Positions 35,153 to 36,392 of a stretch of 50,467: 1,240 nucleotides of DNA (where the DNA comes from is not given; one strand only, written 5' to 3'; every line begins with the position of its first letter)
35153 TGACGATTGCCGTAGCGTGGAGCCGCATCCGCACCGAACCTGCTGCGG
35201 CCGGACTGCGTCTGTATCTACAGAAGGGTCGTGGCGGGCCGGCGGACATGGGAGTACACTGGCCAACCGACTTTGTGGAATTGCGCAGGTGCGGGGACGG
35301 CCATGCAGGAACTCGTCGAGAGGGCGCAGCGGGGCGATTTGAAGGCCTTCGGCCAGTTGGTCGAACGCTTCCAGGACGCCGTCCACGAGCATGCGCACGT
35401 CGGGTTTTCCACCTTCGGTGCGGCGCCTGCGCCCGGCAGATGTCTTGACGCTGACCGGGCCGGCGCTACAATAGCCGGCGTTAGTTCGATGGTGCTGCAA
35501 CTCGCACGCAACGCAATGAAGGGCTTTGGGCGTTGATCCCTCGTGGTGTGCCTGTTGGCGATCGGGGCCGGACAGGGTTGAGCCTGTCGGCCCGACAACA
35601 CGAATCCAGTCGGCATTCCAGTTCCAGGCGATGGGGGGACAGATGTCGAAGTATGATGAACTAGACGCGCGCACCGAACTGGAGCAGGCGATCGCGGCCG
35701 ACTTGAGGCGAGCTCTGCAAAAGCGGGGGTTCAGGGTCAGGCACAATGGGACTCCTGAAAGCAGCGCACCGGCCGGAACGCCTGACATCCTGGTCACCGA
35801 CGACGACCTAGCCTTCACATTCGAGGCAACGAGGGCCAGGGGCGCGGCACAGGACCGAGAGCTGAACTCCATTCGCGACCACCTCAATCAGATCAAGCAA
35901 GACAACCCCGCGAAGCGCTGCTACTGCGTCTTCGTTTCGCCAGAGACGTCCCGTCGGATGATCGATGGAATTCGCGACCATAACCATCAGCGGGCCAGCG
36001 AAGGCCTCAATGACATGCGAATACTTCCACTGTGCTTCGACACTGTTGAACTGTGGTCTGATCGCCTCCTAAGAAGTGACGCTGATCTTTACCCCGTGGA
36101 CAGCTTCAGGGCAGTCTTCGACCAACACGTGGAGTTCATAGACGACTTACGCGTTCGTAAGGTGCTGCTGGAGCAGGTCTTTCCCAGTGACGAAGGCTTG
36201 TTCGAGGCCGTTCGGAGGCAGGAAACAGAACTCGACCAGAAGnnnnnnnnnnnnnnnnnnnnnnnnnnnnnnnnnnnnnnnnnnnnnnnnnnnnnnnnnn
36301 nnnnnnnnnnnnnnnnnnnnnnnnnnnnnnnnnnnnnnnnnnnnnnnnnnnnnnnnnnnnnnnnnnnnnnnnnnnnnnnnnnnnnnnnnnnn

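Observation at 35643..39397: Two-gene RM-like module with Type IIB (BcgI-like) architecture: nuclease-like domain fused to an N6-MTase, plus a two-TRD S subunit and no HsdR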

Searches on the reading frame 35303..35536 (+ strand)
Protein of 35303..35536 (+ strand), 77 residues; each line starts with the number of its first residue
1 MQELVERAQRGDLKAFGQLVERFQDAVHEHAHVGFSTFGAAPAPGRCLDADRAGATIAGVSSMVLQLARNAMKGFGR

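Call 67: search_protein_families(library=ncbifam, proteins=[window:35303-35536:+], max_evalue=1)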
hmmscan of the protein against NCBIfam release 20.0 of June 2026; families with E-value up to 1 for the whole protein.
window:35303-35536:+ (77 aa): 6 families
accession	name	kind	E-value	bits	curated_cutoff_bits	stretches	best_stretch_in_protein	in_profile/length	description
TIGR02939.1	RpoE_Sigma70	equivalog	0.00064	19.8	236.15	1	2-29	8-35/190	RNA polymerase sigma factor RpoE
NF007225.0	PRK09643.1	equivalog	0.014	15.1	190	1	2-33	15-46/204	RNA polymerase sigma factor SigM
NF009171.0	PRK12518.1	equivalog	0.031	14.1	208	1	2-28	15-41/191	RNA polymerase sigma factor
NF007223.0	PRK09641.1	equivalog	0.089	12.6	209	1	2-32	6-36/187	RNA polymerase sigma factor SigW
NF009166.1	PRK12513.1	equivalog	0.19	11.4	206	1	3-29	11-37/193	RNA polymerase sigma factor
TIGR02954.1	Sig70_famx3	hypoth_equivalog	0.3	10.8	188.5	1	2-31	4-33/170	RNA polymerase sigma-70 factor, TIGR02954 family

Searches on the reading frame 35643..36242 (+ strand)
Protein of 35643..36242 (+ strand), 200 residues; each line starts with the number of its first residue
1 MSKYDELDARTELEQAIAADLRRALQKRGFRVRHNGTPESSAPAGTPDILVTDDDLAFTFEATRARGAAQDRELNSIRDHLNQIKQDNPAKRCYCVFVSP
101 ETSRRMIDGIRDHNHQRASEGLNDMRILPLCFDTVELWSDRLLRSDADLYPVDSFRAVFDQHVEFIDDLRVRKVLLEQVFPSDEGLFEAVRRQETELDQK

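Call 11: search_solved_structures(query=window:35643-36242:+, max_evalue=10, show_alignments=3)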
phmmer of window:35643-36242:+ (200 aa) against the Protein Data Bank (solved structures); distinct sequences matched with E-value up to 10: 5.
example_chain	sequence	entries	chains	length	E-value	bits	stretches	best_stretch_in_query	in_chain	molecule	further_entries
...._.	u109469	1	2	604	0.0035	20.5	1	27-114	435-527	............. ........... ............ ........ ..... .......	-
2ewf_A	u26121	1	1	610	0.0035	20.5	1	27-114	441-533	Nicking endonuclease N.BspD6I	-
5lhc_A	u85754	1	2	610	0.044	16.9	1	27-114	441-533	Nicking endonuclease N.BspD6I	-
5liz_A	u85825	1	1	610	0.089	15.9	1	27-114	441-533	Nicking endonuclease N.BspD6I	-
5liq_A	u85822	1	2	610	0.089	15.9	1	27-114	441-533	Nicking endonuclease N.BspD6I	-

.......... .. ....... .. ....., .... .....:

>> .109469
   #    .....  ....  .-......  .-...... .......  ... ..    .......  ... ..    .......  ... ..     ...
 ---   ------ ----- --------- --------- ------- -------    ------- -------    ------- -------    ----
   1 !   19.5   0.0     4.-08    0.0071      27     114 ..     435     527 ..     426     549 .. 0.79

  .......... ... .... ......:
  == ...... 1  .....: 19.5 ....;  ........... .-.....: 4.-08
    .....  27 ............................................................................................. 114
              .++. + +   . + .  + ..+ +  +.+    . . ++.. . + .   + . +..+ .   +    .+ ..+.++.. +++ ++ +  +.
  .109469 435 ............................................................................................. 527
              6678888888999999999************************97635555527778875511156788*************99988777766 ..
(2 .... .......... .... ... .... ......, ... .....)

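Call 44: predict_structure(alignment_id=A2)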
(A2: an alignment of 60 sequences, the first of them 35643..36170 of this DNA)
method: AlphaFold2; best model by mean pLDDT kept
length: 176 residues; sequences in the alignment: 60
mean_pLDDT: 96.0   pTM: 0.91
mean pLDDT of the five models: 96.0, 95.4, 95.4, 95.4, 95.2
residues with pLDDT >= 90: 171; 70-90: 5; 50-70: 0; < 50: 0
segments of 3 or more residues with pLDDT < 50: none
pLDDT, mean of each block of 10 residues (from residue 1): 93 97 96 96 95 98 95 96 97 98 97 98 98 97 93 93 97 94
secondary structure, 60 per line:
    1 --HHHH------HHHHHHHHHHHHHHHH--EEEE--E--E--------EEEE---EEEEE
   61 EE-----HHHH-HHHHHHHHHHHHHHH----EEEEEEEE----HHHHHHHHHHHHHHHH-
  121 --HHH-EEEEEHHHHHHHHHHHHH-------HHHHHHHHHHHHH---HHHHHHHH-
elements in order: H3-6 H13-28 E31-34 E49-52 E56-62 H68-71 H73-87 E92-99 H104-119 E127-131 H132-144 H152-164 H168-175

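Call 48: fold_search(model_id=the predicted structure, library=pdb)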
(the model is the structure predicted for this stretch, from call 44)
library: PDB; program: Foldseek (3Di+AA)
matches with E <= 10: 907; with E <= 0.001: 9
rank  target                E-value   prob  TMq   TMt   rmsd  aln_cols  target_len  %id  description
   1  5liz                  3.0e-07  1.00  0.75  0.24   3.3       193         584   16  The structure of Nt.BspD6I nicking endonuclease with all cysteines mutated by serine residues at 0.19 nm resolution . (released 2017-08-02)
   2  5lhc_A                5.8e-07  1.00  0.66  0.22   3.4       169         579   16  The structure of D456A mutant of Nt.BspD6I nicking endonuclease at 0.24 nm resolution . (released 2017-08-16)
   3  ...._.                6.5e-07  1.00  0.61  0.20   4.7       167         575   17  Crystal structure of the site-specific DNA nickase N.BspD6I E418A Mutant (released 2020-03-04)
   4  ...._B                1.0e-06  1.00  0.69  0.23   4.2       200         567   17  Crystal structure of the site-specific DNA nickase N.BspD6I E418A Mutant (released 2020-03-04)
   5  5liq_A                1.3e-06  1.00  0.64  0.21   3.7       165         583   16  The structure of C160S,C508S,C578S mutant of Nt.BspD6I nicking endonuclease at 0.185 nm resolution . (released 2017-08-02)
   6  2p14                  1.4e-06  1.00  0.67  0.63   4.3       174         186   17  Crystal structure of small subunit (R.BspD6I2) of the heterodimeric restriction endonuclease R.BspD6I (released 2008-03-11)
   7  5lhc_B                1.7e-06  1.00  0.67  0.22   3.3       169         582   16  The structure of D456A mutant of Nt.BspD6I nicking endonuclease at 0.24 nm resolution . (released 2017-08-16)
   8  2ewf                  3.0e-06  1.00  0.74  0.24   3.4       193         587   16  Crystal structure of the site-specific DNA nickase N.BspD6I (released 2006-11-21)
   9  5liq_B                3.8e-06  1.00  0.61  0.20   4.7       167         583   16  The structure of C160S,C508S,C578S mutant of Nt.BspD6I nicking endonuclease at 0.185 nm resolution . (released 2017-08-02)
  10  2wcw_C                3.2e-03  0.99  0.32  0.43   5.2        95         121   16  1.6A resolution structure of Archaeoglobus fulgidus Hjc, a Holliday junction resolvase from an archaeal hyperthermophi (released 2009-03-24)
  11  2wcw_D                5.0e-03  0.99  0.32  0.42   4.9        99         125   16  1.6A resolution structure of Archaeoglobus fulgidus Hjc, a Holliday junction resolvase from an archaeal hyperthermophi (released 2009-03-24)
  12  2wcz_A                5.0e-03  0.98  0.31  0.41   5.1        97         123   18  1.6A resolution structure of Archaeoglobus fulgidus Hjc, a Holliday junction resolvase from an archaeal hyperthermophi (released 2009-03-24)
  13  2wiw_B                5.6e-03  0.99  0.31  0.40   5.0        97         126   16  Crystal structures of Holliday junction resolvases from Archaeoglobus fulgidus bound to DNA substrate (released 2009-05-26)
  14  1y88                  6.0e-03  0.90  0.39  0.38  13.9       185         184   12  Crystal Structure of Protein of Unknown Function AF1548 (released 2004-12-21)
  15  1rzn_B                7.6e-03  0.98  0.36  0.40   6.0       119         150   14  Crystal Structure of Penicillin-binding protein-related factor A from Bacillus Subtilis. (released 2004-11-30)
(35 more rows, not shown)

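Call 52: search_solved_structures(query=A3, max_evalue=10, show_alignments=3)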
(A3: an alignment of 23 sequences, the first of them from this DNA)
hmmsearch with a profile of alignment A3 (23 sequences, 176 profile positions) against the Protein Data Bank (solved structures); distinct sequences matched with E-value up to 10: 7.
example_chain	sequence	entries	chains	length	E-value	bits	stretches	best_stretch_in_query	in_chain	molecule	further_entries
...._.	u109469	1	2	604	4e-11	46.3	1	23-155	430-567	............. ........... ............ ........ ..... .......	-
2ewf_A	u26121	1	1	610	4.1e-11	46.3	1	23-155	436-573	Nicking endonuclease N.BspD6I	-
5liq_A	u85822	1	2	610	8.2e-10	42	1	23-155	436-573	Nicking endonuclease N.BspD6I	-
5liz_A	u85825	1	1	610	8.2e-10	42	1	23-155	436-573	Nicking endonuclease N.BspD6I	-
5lhc_A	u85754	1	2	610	8.3e-10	42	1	23-155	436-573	Nicking endonuclease N.BspD6I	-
2p14_A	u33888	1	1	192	0.0059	19.7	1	30-102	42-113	Heterodimeric restriction endonuclease R.BspD6I small subunit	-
21nr_A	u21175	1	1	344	0.092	15.8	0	37-70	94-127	TLP-IPT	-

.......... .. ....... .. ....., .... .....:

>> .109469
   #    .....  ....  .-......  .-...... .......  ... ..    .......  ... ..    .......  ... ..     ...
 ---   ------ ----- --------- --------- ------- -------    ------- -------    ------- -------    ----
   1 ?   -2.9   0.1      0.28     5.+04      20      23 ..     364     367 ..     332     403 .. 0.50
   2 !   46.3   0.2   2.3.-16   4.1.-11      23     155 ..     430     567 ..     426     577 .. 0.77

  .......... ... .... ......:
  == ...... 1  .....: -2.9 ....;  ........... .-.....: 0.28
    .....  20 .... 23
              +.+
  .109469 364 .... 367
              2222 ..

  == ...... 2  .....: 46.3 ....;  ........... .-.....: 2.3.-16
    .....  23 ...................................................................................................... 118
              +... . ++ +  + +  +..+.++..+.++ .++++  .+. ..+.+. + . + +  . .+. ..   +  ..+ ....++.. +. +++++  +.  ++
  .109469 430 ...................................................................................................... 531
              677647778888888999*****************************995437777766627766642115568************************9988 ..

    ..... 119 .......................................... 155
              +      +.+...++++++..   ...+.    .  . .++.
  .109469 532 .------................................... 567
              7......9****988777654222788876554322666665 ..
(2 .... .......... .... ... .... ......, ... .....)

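Call 72: search_dna_similar(query=window:35643-36170:+, collection=plasmids, mode=protein, max_rows=15, max_evalue=0.001)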
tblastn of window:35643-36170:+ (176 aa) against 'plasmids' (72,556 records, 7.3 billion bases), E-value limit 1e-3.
No match.

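Call 76: search_protein_representatives(protein=window:35643-36170:+)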
Query: 176 residues. Proteins with E-value up to 0.001 (for the whole library): 87; up to 1e-10: 59; up to 1e-30: 16. The best 87 are listed.
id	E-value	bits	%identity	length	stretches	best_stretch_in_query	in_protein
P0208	1.7e-75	269.0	70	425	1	1-175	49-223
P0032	2.8e-61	222.7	59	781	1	1-175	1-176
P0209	1.5e-58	213.8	56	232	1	1-176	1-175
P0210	3.0e-53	196.6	52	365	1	1-175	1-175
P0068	1.9e-49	184.2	54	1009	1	1-175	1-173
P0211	5.7e-49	182.7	55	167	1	1-162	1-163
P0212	4.0e-43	163.7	46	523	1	1-175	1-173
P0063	8.6e-43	162.6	56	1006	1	1-175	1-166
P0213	1.1e-39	152.4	44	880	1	1-175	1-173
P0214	1.1e-38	149.2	46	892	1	1-175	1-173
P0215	1.8e-37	145.3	42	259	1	1-174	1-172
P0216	3.0e-35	138.1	44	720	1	2-175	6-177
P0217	5.4e-34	134.0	43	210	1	1-159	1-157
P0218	9.4e-34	133.2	43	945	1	1-171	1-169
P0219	2.3e-33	131.9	44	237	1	2-175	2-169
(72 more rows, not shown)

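Call 84: search_protein_families(library=padloc, proteins=[window:35643-36170:+], max_evalue=1)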
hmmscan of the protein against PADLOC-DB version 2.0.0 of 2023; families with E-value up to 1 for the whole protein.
window:35643-36170:+ (176 aa): 3 families
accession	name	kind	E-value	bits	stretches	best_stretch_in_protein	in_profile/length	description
PDLC03507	REase_II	-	0.00029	17.6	1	30-101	422-495/542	Type II restriction enzyme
PDLC03394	REase_II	-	0.006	13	1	28-115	436-528/684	Type II nicking endonuclease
PDLC03422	REase_II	-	0.045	10.4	1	38-105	478-547/591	Type II restriction enzyme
